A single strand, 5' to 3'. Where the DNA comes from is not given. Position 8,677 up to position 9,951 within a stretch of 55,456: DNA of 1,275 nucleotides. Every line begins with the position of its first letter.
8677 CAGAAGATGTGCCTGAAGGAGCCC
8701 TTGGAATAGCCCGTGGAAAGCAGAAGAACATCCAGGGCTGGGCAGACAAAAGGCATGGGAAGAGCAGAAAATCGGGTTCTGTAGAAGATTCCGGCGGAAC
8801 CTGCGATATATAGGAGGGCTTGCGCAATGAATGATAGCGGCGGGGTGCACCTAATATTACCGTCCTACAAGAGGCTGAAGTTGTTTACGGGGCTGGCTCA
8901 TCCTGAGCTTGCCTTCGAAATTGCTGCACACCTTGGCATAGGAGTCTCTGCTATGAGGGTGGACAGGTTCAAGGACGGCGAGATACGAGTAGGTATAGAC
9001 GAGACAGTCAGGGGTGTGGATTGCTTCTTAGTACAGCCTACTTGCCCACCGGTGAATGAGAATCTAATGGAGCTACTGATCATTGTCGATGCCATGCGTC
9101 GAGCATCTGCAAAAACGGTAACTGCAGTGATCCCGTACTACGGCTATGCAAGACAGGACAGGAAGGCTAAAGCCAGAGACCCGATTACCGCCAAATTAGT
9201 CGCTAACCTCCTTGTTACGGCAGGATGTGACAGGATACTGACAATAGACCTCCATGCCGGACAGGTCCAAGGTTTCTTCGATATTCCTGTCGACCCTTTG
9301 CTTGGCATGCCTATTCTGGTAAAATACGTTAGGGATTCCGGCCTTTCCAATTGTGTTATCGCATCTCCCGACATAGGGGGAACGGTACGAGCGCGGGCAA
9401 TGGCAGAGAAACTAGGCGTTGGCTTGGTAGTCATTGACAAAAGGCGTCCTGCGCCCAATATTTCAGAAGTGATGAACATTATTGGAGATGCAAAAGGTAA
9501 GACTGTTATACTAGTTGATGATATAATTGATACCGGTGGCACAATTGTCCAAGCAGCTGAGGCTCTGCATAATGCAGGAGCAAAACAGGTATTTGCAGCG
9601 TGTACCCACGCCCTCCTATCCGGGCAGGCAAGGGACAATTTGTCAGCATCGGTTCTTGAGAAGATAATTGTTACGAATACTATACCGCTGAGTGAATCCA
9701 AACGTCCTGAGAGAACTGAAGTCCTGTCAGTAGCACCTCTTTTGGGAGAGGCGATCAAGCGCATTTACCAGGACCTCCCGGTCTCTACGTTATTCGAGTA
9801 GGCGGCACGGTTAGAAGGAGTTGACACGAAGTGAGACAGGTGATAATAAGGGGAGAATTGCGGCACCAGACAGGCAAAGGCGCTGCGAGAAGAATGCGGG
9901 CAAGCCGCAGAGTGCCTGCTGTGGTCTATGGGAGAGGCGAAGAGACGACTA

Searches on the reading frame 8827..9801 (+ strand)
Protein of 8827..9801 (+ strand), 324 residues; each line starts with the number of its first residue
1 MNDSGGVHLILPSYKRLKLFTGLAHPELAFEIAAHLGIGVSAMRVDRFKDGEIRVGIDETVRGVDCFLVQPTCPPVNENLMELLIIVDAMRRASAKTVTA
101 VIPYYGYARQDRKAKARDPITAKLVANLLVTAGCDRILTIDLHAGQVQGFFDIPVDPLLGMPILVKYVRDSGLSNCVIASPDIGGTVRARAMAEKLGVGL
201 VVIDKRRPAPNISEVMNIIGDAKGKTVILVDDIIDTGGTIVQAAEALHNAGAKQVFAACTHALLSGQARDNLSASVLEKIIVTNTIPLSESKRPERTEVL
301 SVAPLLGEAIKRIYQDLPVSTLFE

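Call 62: find_homologous_proteins(query=window:8827-9801:+, max_evalue=1e-50)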
Query window:8827-9801:+ (324 aa): 7999 proteins with E <= 1e-50 among 8000 candidates; the best 120 are listed.
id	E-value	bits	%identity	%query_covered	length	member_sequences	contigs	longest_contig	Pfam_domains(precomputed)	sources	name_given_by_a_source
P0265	4.9e-193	658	91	100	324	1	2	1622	PF00156.34,PF14572.13,PF13793.13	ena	-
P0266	5.5e-193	658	92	100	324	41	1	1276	PF00156.34,PF14572.13,PF13793.13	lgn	-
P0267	1.9e-183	627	87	100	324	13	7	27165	PF00156.34,PF14572.13,PF13793.13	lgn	-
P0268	4.4e-164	563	77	100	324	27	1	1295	PF00156.34,PF14572.13,PF13793.13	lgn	-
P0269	7.7e-161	553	76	100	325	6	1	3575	PF00156.34,PF14572.13,PF13793.13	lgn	-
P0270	7.3e-160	549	75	100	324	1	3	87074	PF00156.34,PF14572.13,PF13793.13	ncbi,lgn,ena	-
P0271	3.9e-154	531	74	100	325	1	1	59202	PF00156.34,PF14572.13,PF13793.13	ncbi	-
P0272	1.5e-148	512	72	98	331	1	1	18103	PF00156.34,PF14572.13,PF13793.13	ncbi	-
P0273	5.6e-131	455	66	97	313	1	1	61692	PF00156.34,PF14572.13,PF13793.13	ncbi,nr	ncbi:MAG TPA: ribose-phosphate pyrophosphokinase [Firmicutes bacterium]|nr:ribose-phosphate pyrophos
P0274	5.3e-128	445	64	96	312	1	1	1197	PF00156.34,PF14572.13,PF13793.13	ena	-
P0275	1.8e-127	443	64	96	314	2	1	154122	PF00156.34,PF14572.13,PF13793.13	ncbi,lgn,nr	ncbi:MAG: ribose-phosphate pyrophosphokinase [Firmicutes bacterium]|nr:ribose-phosphate pyrophosphok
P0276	4.9e-127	442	62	96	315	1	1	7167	PF00156.34,PF14572.13,PF13793.13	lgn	-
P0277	7.6e-127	441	62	99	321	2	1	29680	PF00156.34,PF14572.13,PF13793.13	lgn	-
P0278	8.2e-127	441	63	96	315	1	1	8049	PF00156.34,PF14572.13,PF13793.13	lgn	-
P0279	1.4e-126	440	62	97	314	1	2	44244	PF00156.34,PF14572.13,PF13793.13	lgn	-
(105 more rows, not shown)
